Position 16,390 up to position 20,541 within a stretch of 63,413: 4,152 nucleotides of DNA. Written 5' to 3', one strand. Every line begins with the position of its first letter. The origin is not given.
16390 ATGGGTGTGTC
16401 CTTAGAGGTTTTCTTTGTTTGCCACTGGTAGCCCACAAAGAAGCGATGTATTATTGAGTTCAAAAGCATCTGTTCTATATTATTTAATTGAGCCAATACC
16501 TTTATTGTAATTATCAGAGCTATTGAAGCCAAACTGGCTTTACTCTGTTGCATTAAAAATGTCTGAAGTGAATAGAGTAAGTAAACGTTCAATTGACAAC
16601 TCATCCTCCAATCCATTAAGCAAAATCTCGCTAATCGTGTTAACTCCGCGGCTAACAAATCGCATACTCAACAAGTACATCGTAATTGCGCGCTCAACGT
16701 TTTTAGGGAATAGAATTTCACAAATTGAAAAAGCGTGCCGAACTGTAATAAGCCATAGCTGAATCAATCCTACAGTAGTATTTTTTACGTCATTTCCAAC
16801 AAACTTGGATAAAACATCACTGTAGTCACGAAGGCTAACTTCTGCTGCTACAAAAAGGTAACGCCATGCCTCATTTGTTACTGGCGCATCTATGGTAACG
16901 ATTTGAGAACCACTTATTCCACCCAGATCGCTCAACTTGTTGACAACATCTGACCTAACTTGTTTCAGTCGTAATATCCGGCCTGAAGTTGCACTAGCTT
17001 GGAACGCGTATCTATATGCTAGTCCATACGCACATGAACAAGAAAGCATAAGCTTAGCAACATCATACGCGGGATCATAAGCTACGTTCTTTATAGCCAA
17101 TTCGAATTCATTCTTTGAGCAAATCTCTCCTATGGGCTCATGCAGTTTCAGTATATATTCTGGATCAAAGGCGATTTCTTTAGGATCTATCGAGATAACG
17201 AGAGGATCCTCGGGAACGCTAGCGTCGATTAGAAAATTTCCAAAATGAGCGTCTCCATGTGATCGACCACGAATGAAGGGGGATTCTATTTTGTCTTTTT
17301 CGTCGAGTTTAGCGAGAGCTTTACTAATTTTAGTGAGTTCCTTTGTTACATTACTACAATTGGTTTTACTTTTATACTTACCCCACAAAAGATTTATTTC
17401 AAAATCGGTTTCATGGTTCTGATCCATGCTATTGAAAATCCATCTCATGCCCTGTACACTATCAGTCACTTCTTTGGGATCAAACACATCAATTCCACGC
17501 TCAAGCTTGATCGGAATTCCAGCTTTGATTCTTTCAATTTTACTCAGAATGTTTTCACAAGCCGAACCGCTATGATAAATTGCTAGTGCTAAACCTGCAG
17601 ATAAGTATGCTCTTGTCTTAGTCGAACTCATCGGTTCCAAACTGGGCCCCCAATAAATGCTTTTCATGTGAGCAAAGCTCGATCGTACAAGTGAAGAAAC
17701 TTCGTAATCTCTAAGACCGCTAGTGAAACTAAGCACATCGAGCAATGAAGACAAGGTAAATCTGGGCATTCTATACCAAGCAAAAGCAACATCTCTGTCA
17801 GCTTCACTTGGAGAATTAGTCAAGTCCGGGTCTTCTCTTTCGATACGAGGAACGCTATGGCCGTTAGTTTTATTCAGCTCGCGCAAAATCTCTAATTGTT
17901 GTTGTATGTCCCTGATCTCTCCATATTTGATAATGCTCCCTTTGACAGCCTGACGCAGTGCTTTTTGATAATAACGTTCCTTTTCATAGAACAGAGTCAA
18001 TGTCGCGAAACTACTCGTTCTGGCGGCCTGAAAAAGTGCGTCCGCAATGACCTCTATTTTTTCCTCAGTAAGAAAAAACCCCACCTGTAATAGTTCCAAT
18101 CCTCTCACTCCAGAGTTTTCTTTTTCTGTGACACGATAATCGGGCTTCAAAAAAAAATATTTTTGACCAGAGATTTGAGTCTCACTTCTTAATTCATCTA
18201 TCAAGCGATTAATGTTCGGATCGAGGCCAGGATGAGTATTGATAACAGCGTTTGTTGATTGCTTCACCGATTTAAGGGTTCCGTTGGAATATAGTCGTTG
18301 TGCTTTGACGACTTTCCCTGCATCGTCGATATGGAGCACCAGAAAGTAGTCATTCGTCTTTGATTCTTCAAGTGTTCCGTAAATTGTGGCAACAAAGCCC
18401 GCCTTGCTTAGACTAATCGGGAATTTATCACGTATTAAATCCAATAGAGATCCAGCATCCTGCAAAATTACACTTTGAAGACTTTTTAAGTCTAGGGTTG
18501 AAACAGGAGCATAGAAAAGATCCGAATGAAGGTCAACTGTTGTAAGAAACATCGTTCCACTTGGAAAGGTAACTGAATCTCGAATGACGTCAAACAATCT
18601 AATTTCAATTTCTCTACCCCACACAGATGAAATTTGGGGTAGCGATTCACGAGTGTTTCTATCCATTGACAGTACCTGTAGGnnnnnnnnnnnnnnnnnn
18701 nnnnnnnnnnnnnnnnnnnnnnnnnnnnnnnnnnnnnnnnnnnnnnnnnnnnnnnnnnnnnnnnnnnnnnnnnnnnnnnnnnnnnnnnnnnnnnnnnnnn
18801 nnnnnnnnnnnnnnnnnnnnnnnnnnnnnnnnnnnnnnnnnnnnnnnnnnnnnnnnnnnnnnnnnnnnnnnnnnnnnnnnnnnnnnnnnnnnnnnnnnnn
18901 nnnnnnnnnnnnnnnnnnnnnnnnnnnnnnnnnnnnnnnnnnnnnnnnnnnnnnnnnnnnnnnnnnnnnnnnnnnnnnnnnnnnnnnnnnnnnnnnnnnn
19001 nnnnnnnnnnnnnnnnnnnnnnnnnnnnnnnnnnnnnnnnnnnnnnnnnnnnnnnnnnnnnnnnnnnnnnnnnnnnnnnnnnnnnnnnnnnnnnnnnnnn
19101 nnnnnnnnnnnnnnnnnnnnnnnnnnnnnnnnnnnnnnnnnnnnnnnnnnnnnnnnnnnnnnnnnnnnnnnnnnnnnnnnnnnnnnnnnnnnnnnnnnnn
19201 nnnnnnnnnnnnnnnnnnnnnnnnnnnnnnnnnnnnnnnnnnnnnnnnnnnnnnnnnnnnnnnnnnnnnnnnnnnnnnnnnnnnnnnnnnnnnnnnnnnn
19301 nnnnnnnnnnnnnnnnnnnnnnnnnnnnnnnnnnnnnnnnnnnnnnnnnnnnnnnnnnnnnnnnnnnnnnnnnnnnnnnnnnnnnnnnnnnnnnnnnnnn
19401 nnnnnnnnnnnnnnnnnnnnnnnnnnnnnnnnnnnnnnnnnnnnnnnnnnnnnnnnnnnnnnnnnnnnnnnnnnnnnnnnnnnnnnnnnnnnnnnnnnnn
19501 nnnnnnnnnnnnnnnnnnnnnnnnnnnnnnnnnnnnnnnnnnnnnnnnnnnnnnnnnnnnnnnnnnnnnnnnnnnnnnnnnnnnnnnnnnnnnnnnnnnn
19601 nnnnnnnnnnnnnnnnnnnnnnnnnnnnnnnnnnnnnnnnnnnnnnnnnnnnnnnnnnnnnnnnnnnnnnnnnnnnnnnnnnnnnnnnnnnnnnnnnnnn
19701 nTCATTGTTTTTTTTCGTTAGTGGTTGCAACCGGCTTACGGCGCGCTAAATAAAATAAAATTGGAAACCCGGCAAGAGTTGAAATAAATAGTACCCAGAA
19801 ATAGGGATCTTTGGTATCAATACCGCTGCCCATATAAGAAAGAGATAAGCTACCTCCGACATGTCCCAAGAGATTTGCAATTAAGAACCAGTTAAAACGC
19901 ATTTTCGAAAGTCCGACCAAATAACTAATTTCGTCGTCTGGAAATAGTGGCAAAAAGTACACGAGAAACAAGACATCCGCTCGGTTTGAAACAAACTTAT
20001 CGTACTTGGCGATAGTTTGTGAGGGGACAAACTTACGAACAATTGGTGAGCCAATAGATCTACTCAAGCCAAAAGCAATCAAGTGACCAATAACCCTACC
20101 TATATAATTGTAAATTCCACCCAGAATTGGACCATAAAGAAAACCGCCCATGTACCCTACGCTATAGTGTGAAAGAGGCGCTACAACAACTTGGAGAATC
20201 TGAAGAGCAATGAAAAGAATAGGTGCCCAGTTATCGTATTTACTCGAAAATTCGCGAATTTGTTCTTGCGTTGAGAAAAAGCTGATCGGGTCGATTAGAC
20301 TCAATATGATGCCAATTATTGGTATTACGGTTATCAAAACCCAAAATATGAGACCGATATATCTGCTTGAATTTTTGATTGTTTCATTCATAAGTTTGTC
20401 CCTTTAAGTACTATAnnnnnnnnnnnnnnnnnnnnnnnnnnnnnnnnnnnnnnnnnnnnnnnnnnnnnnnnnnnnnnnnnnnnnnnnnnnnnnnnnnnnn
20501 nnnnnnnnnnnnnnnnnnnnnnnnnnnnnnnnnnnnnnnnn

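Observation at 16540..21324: Integrase-proximal four-gene operon: QW-repeat cyclase-like protein, DedA/TVP38, class-I isoprenoid-synthase-like protein, and a 708-aa APH-fold kinase fusion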

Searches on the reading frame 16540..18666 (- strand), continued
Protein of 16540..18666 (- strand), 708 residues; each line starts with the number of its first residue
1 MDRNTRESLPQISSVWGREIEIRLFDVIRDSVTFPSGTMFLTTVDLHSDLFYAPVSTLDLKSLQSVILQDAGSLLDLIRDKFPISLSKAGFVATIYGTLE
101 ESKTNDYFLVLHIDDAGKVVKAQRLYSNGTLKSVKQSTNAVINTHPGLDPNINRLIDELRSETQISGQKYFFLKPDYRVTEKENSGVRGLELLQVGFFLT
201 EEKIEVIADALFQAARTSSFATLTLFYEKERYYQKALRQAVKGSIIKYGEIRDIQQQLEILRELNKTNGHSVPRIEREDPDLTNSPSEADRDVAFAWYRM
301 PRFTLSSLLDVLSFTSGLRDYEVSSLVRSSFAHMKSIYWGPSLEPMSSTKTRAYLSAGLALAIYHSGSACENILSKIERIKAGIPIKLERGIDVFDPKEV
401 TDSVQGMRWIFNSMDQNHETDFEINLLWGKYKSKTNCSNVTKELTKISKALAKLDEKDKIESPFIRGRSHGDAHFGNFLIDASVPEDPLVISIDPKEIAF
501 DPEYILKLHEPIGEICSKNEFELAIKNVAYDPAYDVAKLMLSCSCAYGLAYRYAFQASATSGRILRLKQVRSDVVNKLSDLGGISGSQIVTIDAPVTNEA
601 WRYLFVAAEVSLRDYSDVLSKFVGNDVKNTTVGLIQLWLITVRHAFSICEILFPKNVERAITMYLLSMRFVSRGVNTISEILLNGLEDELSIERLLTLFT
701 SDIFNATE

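Call 101: list_cluster_members(proteins=[P0002, P0005, P0020, P0075, P0031, P0019, P0025, P0035])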
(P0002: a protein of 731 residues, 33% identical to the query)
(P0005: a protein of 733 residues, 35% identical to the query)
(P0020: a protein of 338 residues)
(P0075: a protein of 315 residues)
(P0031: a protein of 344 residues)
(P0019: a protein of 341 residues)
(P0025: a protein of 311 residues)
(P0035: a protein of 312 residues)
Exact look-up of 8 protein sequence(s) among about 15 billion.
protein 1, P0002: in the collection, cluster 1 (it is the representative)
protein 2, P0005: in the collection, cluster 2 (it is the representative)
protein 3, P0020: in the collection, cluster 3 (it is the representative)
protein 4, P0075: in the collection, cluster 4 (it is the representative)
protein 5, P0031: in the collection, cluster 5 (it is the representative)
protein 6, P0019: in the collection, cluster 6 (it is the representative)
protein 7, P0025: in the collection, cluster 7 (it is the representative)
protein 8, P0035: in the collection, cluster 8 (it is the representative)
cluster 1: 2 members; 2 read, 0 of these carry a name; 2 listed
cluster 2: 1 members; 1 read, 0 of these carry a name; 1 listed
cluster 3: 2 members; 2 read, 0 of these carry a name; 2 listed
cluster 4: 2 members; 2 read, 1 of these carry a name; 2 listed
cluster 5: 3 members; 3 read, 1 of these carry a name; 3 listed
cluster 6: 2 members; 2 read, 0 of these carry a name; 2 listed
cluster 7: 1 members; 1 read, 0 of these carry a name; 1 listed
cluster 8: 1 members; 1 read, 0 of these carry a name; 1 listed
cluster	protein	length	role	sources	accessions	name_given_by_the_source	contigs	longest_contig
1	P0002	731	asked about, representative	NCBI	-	-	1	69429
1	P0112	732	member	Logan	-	-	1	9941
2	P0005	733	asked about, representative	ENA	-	-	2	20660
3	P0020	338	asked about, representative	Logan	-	-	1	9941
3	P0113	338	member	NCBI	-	-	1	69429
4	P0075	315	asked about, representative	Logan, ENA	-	-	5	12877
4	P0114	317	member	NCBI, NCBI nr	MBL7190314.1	hypothetical protein ISS30_01340 [bacterium] | hypothetical protein [bacterium]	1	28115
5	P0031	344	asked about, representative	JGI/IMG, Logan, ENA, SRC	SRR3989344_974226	-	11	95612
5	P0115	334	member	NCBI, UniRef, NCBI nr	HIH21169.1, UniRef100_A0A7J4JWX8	MAG TPA: hypothetical protein HA222_00705 [Candidatus Diapherotrites archaeon] | Uncharacterized protein n=1 Tax=Candidatus Iainarchaeum sp. TaxID=3101447 ... | hypothetical protein [Candidatus Diapherotrites archaeon]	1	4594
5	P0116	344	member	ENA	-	-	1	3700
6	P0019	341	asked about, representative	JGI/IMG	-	-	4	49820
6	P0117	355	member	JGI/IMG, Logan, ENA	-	-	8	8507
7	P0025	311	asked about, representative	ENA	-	-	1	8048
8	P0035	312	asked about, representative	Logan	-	-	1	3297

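Call 103: search_protein_families(library=pfam, proteins=[P0002, P0003, P0004, P0005, P0006, P0007, P0008, P0009, P0011, P0012], max_evalue=1)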
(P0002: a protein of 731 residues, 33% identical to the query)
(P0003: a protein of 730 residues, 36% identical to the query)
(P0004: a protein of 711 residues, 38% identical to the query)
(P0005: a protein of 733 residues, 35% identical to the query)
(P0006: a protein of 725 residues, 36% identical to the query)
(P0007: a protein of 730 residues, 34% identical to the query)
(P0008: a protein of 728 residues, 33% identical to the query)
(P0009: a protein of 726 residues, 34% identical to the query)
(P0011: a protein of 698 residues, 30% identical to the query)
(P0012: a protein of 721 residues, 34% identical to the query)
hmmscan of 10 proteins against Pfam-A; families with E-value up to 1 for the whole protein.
P0002 (731 aa): 2 families
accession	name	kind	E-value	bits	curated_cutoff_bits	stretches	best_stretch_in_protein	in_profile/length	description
PF01636.29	APH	-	0.034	14.3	23.2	1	454-491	149-183/239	Phosphotransferase enzyme family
PF24283.1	DUF7471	-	0.065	13.7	27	1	85-114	8-37/86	Family of unknown function (DUF7471)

P0003 (730 aa): 0 families

P0004 (711 aa): 1 family
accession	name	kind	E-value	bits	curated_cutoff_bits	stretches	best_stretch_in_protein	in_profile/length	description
PF01636.29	APH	-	0.04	14.1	23.2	1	461-476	168-183/239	Phosphotransferase enzyme family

P0005 (733 aa): 1 family
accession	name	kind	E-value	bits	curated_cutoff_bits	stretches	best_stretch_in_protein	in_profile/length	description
PF04513.17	Baculo_PEP_C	-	0.25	11.8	38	0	141-181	34-74/140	Baculovirus polyhedron envelope protein, PEP, C terminus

P0006 (725 aa): 1 family
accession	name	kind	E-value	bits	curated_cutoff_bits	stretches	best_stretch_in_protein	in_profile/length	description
PF01636.29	APH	-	0.035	14.3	23.2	1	466-482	167-183/239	Phosphotransferase enzyme family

P0007 (730 aa): 2 families
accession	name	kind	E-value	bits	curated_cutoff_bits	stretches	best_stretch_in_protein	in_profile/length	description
PF19255.4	DUF5902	-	0.00027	21.6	29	1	376-456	22-100/104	Family of unknown function (DUF5902)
PF00607.25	Gag_p24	-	0.19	12.1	24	0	328-363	28-63/128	gag protein p24 N-terminal domain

P0008 (728 aa): 0 families

P0009 (726 aa): 0 families

P0011 (698 aa): 0 families

P0012 (721 aa): 1 family
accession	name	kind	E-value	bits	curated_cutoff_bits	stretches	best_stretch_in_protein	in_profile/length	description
PF01636.29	APH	-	0.78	9.9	23.2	0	471-486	168-183/239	Phosphotransferase enzyme family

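Call 105: fold_search(model_id=the predicted structure, library=viral)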
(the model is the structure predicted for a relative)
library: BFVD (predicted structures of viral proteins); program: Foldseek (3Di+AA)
matches with E <= 10: 288; with E <= 0.001: 0
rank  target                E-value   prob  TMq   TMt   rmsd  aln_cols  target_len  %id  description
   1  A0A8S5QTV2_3          9.4e-02  0.06  0.08  0.06  26.9       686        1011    9  Nuclease [Podoviridae sp. ctKS020]
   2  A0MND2                1.1e-01  0.30  0.07  0.23  14.6       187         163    8  (no name in the UniProt tables at hand)
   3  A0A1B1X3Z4            1.3e-01  0.06  0.09  0.06  30.0       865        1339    7  Putative glycoprotein (Fragment) [Terena virus]
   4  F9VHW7                1.8e-01  0.41  0.09  0.27  12.9       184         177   10  (no name in the UniProt tables at hand)
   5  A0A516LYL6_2          2.1e-01  0.04  0.07  0.05  29.8       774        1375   10  (no name in the UniProt tables at hand)
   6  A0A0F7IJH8            2.2e-01  0.16  0.07  0.16  16.4       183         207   12  Uncharacterized protein [Polaribacter phage P12002L]
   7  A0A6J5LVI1            2.4e-01  0.69  0.15  0.33   9.0       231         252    9  Uncharacterized protein [uncultured Caudovirales phage]
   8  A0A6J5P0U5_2          2.6e-01  0.04  0.09  0.06  32.3       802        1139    9  Uncharacterized protein [uncultured Caudovirales phage]
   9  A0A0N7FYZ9            2.6e-01  0.03  0.08  0.07  31.9       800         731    8  (no name in the UniProt tables at hand)
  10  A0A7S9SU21            2.8e-01  0.05  0.08  0.08  27.7       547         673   11  DNA-directed RNA polymerase [Virus NIOZ-UU157]
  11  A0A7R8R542            3.3e-01  0.07  0.10  0.12  26.6       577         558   11  Uncharacterized protein [Klebsiella phage vB_KvM-Eowyn]
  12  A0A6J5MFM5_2          3.3e-01  0.04  0.09  0.07  30.0       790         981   10  ART-PolyVal-like domain-containing protein [uncultured Caudovirales phage]
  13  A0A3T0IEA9            3.6e-01  0.11  0.07  0.20  13.8       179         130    9  (no name in the UniProt tables at hand)
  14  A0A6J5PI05            4.4e-01  0.11  0.09  0.18  19.9       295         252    8  Uncharacterized protein [uncultured Caudovirales phage]
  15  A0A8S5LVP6            4.4e-01  0.08  0.12  0.13  24.8       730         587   10  Uncharacterized protein [Siphoviridae sp. ctFn287]
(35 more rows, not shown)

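Call 108: search_protein_families(library=pfam, proteins=[L005:683-2674:+, L005:3043-3891:+, L005:3857-7009:+, L005:12051-12797:+, L005:13238-13987:+, L005:14255-14800:+, L001:1523-3937:+, L001:833-1477:-], max_evalue=0.0001)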
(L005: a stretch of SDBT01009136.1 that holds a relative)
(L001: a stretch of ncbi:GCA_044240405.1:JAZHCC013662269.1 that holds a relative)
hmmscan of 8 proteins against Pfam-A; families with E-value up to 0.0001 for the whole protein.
L005:683-2674:+ (663 aa): 3 families
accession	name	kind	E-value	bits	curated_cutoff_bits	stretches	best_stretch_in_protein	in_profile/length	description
PF13175.12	AAA_15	-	6.9e-20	72.4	32.1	1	1-399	1-374/374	AAA ATPase domain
PF13304.12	AAA_21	-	2.8e-14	54.3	27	1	271-400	205-304/304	AAA domain, putative AbiEii toxin, Type IV TA system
PF02463.25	SMC_N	-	3.4e-06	27.1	40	0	3-43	2-44/220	RecF/RecN/SMC N terminal domain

L005:3043-3891:+ (282 aa): 1 family
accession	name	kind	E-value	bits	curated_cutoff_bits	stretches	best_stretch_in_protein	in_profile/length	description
PF08878.16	HamA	-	4e-07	30.6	25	1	86-227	46-185/230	HamA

L005:3857-7009:+ (1050 aa): 3 families
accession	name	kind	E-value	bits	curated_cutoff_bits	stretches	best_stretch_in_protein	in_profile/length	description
PF00270.35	DEAD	-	7.6e-21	75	26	1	266-419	13-164/167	DEAD/DEAH box helicase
PF04851.21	ResIII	-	2.5e-07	31.2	22.5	1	268-386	24-140/164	Type III restriction enzyme, res subunit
PF00271.37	Helicase_C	-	5.1e-07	30.4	23.5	1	576-653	37-110/110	Helicase conserved C-terminal domain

L005:12051-12797:+ (248 aa): 1 family
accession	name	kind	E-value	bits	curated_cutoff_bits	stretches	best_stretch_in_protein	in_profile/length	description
PF00929.31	RNase_T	-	8.5e-12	46.4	24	1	5-155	1-164/164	Exonuclease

L005:13238-13987:+ (249 aa): 2 families
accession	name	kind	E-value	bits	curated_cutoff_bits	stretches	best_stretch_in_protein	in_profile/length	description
PF01936.24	NYN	-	7.4e-37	127.5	24.2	1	9-142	1-143/145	NYN domain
PF12872.13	OST-HTH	-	2.4e-11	43.7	23.8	1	174-231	15-68/71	OST-HTH/LOTUS domain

L005:14255-14800:+ (181 aa): 0 families

L001:1523-3937:+ (804 aa): 0 families

L001:833-1477:- (214 aa): 0 families

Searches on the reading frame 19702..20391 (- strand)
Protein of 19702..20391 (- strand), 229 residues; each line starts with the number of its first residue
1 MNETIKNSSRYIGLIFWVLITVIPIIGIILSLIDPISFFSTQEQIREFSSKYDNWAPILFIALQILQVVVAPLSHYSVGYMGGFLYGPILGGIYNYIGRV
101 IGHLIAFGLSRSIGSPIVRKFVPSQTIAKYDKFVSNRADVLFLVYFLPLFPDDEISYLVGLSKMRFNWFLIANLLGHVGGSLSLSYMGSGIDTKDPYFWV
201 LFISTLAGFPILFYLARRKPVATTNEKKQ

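Call 3: search_protein_families(library=pfam, proteins=[window:19702-20391:-], max_evalue=1)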
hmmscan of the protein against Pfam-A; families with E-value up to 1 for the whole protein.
window:19702-20391:- (229 aa): 1 family
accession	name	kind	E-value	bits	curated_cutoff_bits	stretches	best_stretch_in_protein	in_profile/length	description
PF09335.16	VTT_dom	-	4.7e-19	69.5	33.9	1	81-189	9-122/123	VTT domain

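Call 4: search_protein_families(library=padloc, proteins=[window:19702-20391:-], max_evalue=1)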
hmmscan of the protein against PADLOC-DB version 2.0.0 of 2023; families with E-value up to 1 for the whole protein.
window:19702-20391:- (229 aa): 0 families

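Call 5: search_protein_families(library=ncbifam, proteins=[window:19702-20391:-], max_evalue=1)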
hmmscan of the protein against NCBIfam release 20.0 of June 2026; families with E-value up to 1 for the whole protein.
window:19702-20391:- (229 aa): 2 families
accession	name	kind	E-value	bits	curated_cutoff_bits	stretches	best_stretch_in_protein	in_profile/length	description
NF052604.1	UndecprPTUtpABac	equivalog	0.018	15.1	250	1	93-193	54-159/198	undecaprenyl phosphate transporter UptA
NF053524.1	thylo_ssl2009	equivalog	0.1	13.3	58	1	79-107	6-31/90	ssl2009 family thylakoid membrane protein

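Call 93: search_solved_structures(query=window:19702-20391:-, max_evalue=1)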
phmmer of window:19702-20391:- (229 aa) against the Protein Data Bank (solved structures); distinct sequences matched with E-value up to 1: 1.
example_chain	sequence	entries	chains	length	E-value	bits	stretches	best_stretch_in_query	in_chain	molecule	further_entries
7ar9_h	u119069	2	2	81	0.6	13.5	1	177-217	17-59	NUOP4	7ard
